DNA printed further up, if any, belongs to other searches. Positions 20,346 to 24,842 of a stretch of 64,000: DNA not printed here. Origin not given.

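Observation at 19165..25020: Giant SF1 helicase / Vsr-DUF559-like nuclease with a divergent 390-aa partner and a trailing zinc-ribbon ORF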

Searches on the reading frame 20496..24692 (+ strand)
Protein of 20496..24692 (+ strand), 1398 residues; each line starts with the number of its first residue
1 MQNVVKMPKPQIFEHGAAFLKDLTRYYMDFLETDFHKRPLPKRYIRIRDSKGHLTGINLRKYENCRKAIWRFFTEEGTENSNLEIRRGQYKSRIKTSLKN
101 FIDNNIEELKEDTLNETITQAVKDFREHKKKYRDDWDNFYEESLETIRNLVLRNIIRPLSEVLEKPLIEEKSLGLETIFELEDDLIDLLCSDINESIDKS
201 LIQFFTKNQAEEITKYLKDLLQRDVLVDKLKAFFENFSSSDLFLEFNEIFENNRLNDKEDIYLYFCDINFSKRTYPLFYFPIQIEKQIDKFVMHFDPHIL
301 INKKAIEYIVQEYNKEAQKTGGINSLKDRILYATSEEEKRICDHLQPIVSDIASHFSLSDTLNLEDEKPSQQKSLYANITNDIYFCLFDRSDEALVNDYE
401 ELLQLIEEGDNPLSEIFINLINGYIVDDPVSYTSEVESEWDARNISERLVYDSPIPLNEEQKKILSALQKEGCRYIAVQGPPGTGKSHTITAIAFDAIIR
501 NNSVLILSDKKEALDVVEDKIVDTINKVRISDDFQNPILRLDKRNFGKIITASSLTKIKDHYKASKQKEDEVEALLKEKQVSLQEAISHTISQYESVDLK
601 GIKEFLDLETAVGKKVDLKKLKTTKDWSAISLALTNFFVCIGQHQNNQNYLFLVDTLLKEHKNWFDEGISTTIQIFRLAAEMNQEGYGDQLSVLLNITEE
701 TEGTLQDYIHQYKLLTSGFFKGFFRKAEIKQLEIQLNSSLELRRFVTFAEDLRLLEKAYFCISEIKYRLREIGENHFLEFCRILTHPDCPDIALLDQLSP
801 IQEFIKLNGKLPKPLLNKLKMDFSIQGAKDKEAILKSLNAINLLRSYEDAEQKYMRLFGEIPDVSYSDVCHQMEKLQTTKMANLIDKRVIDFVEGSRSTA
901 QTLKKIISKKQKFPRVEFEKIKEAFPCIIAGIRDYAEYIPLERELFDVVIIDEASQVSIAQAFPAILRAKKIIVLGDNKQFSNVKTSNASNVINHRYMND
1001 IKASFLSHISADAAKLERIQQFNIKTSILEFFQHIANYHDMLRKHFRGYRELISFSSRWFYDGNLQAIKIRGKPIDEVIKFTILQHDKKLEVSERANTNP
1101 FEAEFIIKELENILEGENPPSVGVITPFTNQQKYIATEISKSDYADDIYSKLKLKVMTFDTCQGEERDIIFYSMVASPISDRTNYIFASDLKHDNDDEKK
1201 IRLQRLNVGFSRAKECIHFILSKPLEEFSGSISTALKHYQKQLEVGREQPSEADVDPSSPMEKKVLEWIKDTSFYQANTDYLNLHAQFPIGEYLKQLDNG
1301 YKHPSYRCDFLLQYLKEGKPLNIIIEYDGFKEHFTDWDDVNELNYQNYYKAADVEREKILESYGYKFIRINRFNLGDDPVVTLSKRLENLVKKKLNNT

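Call 6: search_protein_families(library=pfam, proteins=[window:20496-24692:+], max_evalue=0.01)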
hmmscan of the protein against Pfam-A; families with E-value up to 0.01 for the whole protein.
window:20496-24692:+ (1398 aa): 11 families
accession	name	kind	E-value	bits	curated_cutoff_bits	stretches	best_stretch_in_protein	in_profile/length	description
PF13087.12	AAA_12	-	3.2e-21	76.2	27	1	1026-1218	3-189/195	AAA domain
PF13086.12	AAA_11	-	2.2e-15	57.6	27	2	457-598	2-144/257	AAA domain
PF13604.12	AAA_30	-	1.3e-12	48.3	27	2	457-525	2-73/191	AAA domain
PF13245.12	AAA_19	-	7.4e-07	29.9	25.1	0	900-982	65-130/134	AAA domain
PF01443.25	Viral_helicase1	-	1.6e-06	28.6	21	0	946-988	60-104/228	Viral superfamily 1 RNA helicase core domain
PF02562.22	PhoH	-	5.2e-05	23.3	27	0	456-502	4-48/205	PhoH-like protein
PF09848.15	SLFN-g3_helicase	-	0.00012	22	24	0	476-537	4-66/354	Schlafen group 3, DNA/RNA helicase domain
PF12846.13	AAA_10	-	0.0008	19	27.5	1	476-600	24-158/362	AAA-like domain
PF20720.3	nSTAND3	-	0.004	17.3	27.2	0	462-534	8-74/155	Novel STAND NTPase 3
PF25199.1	nSTAND_NTPase5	-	0.0071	16.6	34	0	462-515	30-84/145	Novel STAND NTPase 5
PF13191.12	AAA_16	-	0.0097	16.9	32.6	0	460-501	8-51/167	AAA ATPase domain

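Call 7: search_protein_families(library=padloc, proteins=[window:20496-24692:+], max_evalue=0.01)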
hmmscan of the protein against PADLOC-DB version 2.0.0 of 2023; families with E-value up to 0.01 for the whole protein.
window:20496-24692:+ (1398 aa): 7 families
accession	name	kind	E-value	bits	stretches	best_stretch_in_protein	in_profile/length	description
PDLC05009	PDC-S37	-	2.7e-42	142.8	2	936-1272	928-1252/1550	-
PDLC03920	MkoA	-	1.2e-39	134.4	2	943-1216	789-1069/1112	-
PDLC03924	MkoC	-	6.8e-36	121.8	2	944-1217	669-938/1136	-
PDLC03921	MkoA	-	6.4e-23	78.4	2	941-1216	1292-1560/1607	-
PDLC02194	Hhe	-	4.8e-18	61.8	2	925-1227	1360-1642/1911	-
PDLC04140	mad8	-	1.2e-05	23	1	475-598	29-135/314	mads_8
PDLC02895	DpdJ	-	0.00067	14.6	1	944-1022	191-271/2112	DpdJ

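Call 9: search_protein_families(library=ncbifam, proteins=[window:20496-24692:+], max_evalue=0.01)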
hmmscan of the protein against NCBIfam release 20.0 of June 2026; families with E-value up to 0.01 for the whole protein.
window:20496-24692:+ (1398 aa): 5 families
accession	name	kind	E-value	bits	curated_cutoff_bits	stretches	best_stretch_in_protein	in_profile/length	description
NF058533.1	antiphage_ProA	equivalog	1.5e-39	135.4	1500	2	871-1178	1222-1521/1903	anti-phage protein ProA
NF042953.1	Hhe_antiphage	equivalog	1.9e-26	91.8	2000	2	870-1222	1195-1538/1797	DUF4011 domain-containing anti-phage protein Hhe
NF040671.1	PLuB_AAA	exception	5.3e-24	83.7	999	2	942-1177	959-1202/1256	PLuB system helicase-like protein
TIGR00376.1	TIGR00376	hypoth_equivalog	1.4e-22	79.9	348.9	2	886-1178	307-580/639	IGHMBP2 family helicase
NF038214.1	IS21_help_AAA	equivalog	0.0099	15.6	200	0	475-505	92-122/232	IS21-like element helper ATPase IstB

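Call 10: find_homologous_proteins(query=window:20496-24692:+)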
Query window:20496-24692:+ (1398 aa): 2047 proteins with E <= 0.001 among 8000 candidates; the best 120 are listed.
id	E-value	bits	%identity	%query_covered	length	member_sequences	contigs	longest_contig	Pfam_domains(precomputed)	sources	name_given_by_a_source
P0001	0.0e+0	3134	100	100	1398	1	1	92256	PF13087.13,PF13086.13,PF01443.25,PF13604.13,PF13245.13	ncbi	-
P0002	0.0e+0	2262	71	100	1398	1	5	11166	PF13087.13,PF13086.13,PF01443.25,PF13604.13,PF13245.13,PF02562.23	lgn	-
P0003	0.0e+0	2110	66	100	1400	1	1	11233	PF13087.13,PF13086.13,PF01443.25,PF13604.13,PF13245.13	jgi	jgi:hypothetical protein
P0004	0.0e+0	1695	55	99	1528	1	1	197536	PF13087.13,PF13086.13,PF01443.25,PF13604.13,PF13245.13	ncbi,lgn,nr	ncbi:MAG: AAA domain-containing protein [Alphaproteobacteria bacterium]|nr:AAA domain-containing pro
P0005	0.0e+0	1681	55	100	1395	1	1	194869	PF13087.13,PF13086.13,PF13604.13,PF13245.13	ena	-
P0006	0.0e+0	1587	54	100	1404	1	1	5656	PF13087.13,PF13086.13,PF13604.13,PF13245.13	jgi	jgi:hypothetical protein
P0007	0.0e+0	1540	70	70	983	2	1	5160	PF13087.13,PF13086.13,PF01443.25,PF13604.13,PF13245.13,PF02562.23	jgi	-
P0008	0.0e+0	1447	50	98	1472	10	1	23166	PF13087.13,PF13086.13,PF13604.13,PF13245.13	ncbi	-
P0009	0.0e+0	1436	49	98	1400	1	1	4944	PF13087.13,PF13086.13,PF13604.13,PF13245.13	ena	-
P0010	0.0e+0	1426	50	99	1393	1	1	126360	PF13087.13,PF13086.13,PF13604.13,PF13245.13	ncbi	-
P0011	0.0e+0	1215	45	99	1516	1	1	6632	PF01396.25,PF13087.13,PF13086.13,PF01443.25,PF13604.13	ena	-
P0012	0.0e+0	1211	44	99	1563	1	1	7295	PF01396.25,PF13087.13,PF13086.13,PF01443.25,PF13604.13,PF13245.13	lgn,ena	-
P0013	0.0e+0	1210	44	99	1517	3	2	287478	PF01396.25,PF13087.13,PF13086.13,PF13604.13,PF13245.13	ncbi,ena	-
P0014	0.0e+0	1207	44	98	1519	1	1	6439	PF01396.25,PF13087.13,PF13086.13,PF01443.25,PF13604.13,PF13245.13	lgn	-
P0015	0.0e+0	1199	45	99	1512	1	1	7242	PF01396.25,PF13087.13,PF13086.13,PF13604.13,PF13245.13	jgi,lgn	jgi:hypothetical protein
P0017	0.0e+0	1183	43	98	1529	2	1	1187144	PF01396.25,PF13087.13,PF13086.13,PF13604.13,PF13245.13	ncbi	-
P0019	0.0e+0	1179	44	99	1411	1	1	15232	PF13087.13,PF13086.13,PF01443.25,PF13604.13,PF13245.13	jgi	jgi:very-short-patch-repair endonuclease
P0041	0.0e+0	1131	43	99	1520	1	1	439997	PF01396.25,PF13087.13,PF13086.13,PF13604.13,PF13245.13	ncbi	-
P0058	0.0e+0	1115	42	98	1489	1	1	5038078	PF13087.13,PF13086.13,PF13604.13,PF13245.13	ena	-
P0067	0.0e+0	1109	42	99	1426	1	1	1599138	PF13087.13,PF13086.13,PF13604.13,PF13245.13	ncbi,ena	-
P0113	0.0e+0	1095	42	98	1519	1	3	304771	PF01396.25,PF13087.13,PF13086.13,PF13604.13,PF13245.13,PF02562.23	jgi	-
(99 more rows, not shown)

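Call 13: find_encoding_contigs(protein=P0002, flank=6000, max_places=4)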
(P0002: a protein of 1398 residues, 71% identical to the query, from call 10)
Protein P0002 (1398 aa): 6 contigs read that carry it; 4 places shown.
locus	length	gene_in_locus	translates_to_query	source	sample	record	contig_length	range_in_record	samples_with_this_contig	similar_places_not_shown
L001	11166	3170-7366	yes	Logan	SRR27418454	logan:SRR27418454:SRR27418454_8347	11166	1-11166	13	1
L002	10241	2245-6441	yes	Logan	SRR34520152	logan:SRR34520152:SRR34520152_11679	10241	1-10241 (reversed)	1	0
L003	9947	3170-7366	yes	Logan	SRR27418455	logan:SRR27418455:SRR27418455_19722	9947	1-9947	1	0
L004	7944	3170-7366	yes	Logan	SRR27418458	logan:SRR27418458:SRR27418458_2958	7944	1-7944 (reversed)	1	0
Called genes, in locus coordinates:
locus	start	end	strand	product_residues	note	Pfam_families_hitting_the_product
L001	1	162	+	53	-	?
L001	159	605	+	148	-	-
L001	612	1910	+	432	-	PF03432:Relaxase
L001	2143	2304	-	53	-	PF07275:ArdA (weak)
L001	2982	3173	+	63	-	PF12728:HTH_17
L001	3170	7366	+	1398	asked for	PF01443:Viral_helicase1 (faint), PF02562:PhoH (faint), PF13086:AAA_11, PF13245:AAA_19 (faint), PF13604:AAA_30 (weak), PF13086:AAA_11 (weak), PF13087:AAA_12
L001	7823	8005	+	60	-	-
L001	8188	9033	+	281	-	PF13784:Fic_N, PF02661:Fic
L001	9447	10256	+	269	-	PF13175:AAA_15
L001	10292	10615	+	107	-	-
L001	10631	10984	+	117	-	-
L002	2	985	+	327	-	?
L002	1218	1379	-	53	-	PF07275:ArdA (weak)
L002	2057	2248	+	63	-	PF12728:HTH_17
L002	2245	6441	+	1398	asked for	PF01443:Viral_helicase1 (faint), PF02562:PhoH (faint), PF13086:AAA_11, PF13245:AAA_19 (faint), PF13604:AAA_30 (weak), PF13086:AAA_11 (weak), PF13087:AAA_12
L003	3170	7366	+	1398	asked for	PF01443:Viral_helicase1 (faint), PF02562:PhoH (faint), PF13086:AAA_11, PF13245:AAA_19 (faint), PF13604:AAA_30 (weak), PF13086:AAA_11 (weak), PF13087:AAA_12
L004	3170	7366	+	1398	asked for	PF01443:Viral_helicase1 (faint), PF02562:PhoH (faint), PF13086:AAA_11, PF13245:AAA_19 (faint), PF13604:AAA_30 (weak), PF13086:AAA_11 (weak), PF13087:AAA_12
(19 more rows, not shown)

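Call 14: find_encoding_contigs(protein=P0003, flank=6000, max_places=3)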
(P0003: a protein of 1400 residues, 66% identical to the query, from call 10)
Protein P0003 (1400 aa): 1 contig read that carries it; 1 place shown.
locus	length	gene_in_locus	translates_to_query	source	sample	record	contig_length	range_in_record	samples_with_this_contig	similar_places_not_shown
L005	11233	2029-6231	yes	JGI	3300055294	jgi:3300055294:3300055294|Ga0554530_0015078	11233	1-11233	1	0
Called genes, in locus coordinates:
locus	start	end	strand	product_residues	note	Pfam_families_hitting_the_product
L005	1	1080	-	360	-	?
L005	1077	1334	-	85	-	-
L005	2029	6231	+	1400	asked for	PF01443:Viral_helicase1 (faint), PF13086:AAA_11, PF13245:AAA_19 (faint), PF13604:AAA_30 (weak), PF13087:AAA_12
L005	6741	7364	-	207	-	PF12686:DUF3800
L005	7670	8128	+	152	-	PF02082:Rrf2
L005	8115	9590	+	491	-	PF19295:SufBD_N, PF01458:SUFBD_core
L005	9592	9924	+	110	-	-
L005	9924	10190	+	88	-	PF26604:CBU_0592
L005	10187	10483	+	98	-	PF01329:Pterin_4a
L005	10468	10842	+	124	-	-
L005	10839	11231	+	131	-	?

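Call 16: find_encoding_contigs(protein=P0001, flank=1000, max_places=2)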
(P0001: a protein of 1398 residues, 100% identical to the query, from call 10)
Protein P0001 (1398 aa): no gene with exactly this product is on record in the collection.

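Call 23: search_protein_families(library=padloc, alignment_id=A1, max_evalue=0.001)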
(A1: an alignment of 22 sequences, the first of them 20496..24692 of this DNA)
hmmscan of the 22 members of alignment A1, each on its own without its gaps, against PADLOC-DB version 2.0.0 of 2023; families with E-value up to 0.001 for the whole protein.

A. member 1, window:20496-24692:+ (1398 aa): 7 families
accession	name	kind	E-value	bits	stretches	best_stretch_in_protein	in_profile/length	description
PDLC05009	PDC-S37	-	2.7e-42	142.8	2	936-1272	928-1252/1550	-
PDLC03920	MkoA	-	1.2e-39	134.4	2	943-1216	789-1069/1112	-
PDLC03924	MkoC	-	6.8e-36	121.8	2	944-1217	669-938/1136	-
PDLC03921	MkoA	-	6.4e-23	78.4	2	941-1216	1292-1560/1607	-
PDLC02194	Hhe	-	4.8e-18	61.8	2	925-1227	1360-1642/1911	-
PDLC04140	mad8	-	1.2e-05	23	1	475-598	29-135/314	mads_8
PDLC02895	DpdJ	-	0.00067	14.6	0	944-1022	191-271/2112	DpdJ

B. families by the number of members that match (of 22 scanned): 9 families
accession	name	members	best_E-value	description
PDLC05009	PDC-S37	22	8.7e-46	-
PDLC03924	MkoC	22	3e-45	-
PDLC03920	MkoA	22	1.8e-42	-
PDLC03921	MkoA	22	1.9e-27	-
PDLC02194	Hhe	22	9.4e-25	-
PDLC04140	mad8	22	1.2e-07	mads_8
PDLC02895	DpdJ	16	5.7e-07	DpdJ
PDLC02372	Nhi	3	6.8e-05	-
PDLC05035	PDC-S53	1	0.00013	-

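Call 34: find_related_loci(query=A1, collection=genome_contigs, flank=10000)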
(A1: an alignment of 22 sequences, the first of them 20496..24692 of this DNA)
Query A1 (1398 aa) in genome_contigs; peptide patterns used: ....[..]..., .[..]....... (x = any residue, [..] = any of these).
600 stretches matched a pattern (row limit reached: there are more); 445 encode a relative of the query (tblastn E <= 1e-3); the best 80 are kept; 80 distinct loci.
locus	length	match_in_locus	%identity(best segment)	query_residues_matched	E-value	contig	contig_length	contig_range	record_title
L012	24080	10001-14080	37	17-1391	0e+0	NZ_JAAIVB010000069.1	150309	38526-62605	Noviherbaspirillum galbum strain 17J57-3 31415.17J573.1_69_17J573.00069_31415.17J573.1, whole genome shotgun sequence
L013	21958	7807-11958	39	19-1391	0e+0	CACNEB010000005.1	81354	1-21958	MAG: uncultured Alphaproteobacteria bacterium isolate AG-892-N06 genome assembly, contig: AG-892-N06_NODE_5, whole genom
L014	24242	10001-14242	38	2-1395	0e+0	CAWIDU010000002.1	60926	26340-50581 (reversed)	MAG: uncultured Candidatus Saccharibacteria bacterium isolate MFD04540.bin.2.10 genome assembly, contig: contig_52224, w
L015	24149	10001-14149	38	2-1392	0e+0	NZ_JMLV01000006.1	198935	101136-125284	Fodinicurvata fenggangensis DSM 21160 BP38DRAFT_scaffold00006.6_C, whole genome shotgun sequence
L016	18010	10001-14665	56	14-1392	0e+0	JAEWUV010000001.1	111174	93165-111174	MAG: Candidatus Parcubacteria bacterium isolate OH_SDB_33 k127_634920, whole genome shotgun sequence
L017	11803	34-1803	51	807-1392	2e-176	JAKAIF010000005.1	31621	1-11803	MAG: bacterium isolate WY3.bin166 NODE_2115_length_31621_cov_1.711691, whole genome shotgun sequence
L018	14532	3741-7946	42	14-1392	0e+0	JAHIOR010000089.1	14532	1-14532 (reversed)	MAG: Patescibacteria group bacterium isolate KR13_S3.mb.140 KR13_S3.mb.140_k141_431342, whole genome shotgun sequence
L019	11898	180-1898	49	832-1397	1e-156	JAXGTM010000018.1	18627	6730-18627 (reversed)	MAG: Atribacterota bacterium isolate AnMBR.bin397 bin397_18, whole genome shotgun sequence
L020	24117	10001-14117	47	17-1391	8e-156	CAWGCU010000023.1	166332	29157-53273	MAG: uncultured Alphaproteobacteria bacterium isolate MFD05841.bin.3.119 genome assembly, contig: contig_63189, whole ge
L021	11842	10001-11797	40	10-609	5e-138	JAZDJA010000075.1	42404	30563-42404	MAG: Candidatus Latescibacterota bacterium isolate MEGAHIT-group-0.443 k141_20327637, whole genome shotgun sequence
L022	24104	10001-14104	38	9-1392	0e+0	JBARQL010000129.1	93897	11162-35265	MAG: Methylotenera sp. isolate MFD13448_ilm_asm_bin13 k127_145439, whole genome shotgun sequence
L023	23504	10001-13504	26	362-1369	2e-31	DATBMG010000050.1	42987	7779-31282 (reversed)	MAG TPA_asm: Burkholderiales bacterium isolate SMAG_U3992 k141_2265965, whole genome shotgun sequence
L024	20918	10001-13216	28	454-1369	6e-30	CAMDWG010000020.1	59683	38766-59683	MAG: Roseomonas mucosa isolate MsE-30jul19-74 genome assembly, contig: MsE-30jul19-C623, whole genome shotgun sequence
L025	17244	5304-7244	30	453-1271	8e-29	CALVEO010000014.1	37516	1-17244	MAG: Candidatus Gastranaerophilales bacterium isolate BRZ_PK__bin14 genome assembly, contig: BRZ_PK__NODE_1751_length_37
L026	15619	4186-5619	26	873-1378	6e-28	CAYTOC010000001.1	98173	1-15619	MAG TPA_asm: uncultured Candidatus Saccharibacteria bacterium isolate SRP344714_co2_497 genome assembly, contig: NODE_44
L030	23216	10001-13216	27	454-1369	1e-27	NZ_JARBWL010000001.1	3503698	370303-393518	Pseudomonas fungipugnans strain 681 contig_1, whole genome shotgun sequence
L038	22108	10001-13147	26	276-1393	7e-26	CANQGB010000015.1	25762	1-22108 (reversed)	MAG: uncultured Bacilli bacterium isolate Lapin-005__bin86 genome assembly, contig: Lapin-005__NODE_2492_length_25762_co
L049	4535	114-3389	25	476-1391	3e-23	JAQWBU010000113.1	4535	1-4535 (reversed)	MAG: Eubacteriales bacterium isolate STF2_227 NODE_73302_length_4535_cov_4.182623_Sandtown_F2, whole genome shotgun sequ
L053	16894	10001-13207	26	454-1369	5e-22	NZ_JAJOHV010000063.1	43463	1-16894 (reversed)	Chromobacterium piscinae strain DSM 23278 contig_0000063, whole genome shotgun sequence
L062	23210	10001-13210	25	454-1373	1e-21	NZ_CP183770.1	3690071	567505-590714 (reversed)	Sphingomonas sp. HT-1 chromosome, complete genome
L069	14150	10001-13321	24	458-1390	9e-21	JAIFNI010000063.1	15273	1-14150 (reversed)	MAG: Clostridia bacterium isolate bin_86 scaffold_10993, whole genome shotgun sequence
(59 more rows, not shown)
